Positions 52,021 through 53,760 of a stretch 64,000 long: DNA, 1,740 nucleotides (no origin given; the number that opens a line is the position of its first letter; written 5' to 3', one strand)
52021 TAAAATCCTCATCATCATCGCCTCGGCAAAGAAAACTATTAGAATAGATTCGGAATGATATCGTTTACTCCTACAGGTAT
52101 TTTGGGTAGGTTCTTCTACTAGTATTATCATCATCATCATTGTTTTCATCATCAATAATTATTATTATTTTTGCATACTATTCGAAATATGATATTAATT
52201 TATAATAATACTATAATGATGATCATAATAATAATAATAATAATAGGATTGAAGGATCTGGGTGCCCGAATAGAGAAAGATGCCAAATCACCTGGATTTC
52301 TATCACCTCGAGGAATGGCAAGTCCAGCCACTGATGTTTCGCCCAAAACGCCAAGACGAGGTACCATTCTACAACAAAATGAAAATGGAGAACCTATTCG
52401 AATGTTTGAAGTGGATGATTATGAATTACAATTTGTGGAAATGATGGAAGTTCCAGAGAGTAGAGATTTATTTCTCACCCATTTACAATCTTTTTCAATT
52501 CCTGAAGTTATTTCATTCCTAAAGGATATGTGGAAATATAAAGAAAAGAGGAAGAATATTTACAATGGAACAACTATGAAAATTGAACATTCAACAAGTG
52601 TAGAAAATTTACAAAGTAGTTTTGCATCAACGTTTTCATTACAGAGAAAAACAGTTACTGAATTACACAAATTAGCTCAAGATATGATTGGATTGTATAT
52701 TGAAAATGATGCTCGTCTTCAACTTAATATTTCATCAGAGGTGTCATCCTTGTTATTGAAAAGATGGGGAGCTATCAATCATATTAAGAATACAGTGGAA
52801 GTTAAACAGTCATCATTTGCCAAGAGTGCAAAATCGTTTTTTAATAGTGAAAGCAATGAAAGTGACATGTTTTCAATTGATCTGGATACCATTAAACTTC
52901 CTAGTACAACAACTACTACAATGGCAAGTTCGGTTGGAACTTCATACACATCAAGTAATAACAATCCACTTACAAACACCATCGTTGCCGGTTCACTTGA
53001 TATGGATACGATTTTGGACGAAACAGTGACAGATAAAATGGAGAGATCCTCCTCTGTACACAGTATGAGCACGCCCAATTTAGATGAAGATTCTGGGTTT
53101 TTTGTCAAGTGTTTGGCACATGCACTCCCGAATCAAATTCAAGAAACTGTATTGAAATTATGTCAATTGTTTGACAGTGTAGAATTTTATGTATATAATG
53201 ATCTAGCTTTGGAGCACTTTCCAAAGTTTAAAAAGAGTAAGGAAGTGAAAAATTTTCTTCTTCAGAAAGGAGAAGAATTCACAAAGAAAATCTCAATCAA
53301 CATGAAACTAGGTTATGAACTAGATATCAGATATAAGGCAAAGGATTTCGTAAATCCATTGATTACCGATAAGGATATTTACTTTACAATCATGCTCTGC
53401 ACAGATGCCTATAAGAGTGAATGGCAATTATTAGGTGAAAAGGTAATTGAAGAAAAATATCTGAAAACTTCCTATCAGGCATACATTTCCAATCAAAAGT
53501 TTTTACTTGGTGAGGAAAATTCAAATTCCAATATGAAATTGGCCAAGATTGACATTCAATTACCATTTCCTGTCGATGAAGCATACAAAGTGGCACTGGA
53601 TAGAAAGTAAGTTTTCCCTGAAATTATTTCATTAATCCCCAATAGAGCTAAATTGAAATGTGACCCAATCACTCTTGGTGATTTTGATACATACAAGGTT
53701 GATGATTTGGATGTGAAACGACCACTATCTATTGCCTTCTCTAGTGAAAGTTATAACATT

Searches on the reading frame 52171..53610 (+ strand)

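Call 17: search_protein_families(library=pfam, max_evalue=0.001, proteins=[window:52171-53610:+])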
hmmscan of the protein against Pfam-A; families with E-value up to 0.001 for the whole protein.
window:52171-53610:+ (479 aa): 1 family
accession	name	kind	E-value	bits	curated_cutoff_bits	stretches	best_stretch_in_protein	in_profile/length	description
PF00615.24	RGS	-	0.0008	20.2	23.9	0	88-210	2-83/117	Regulator of G protein signaling domain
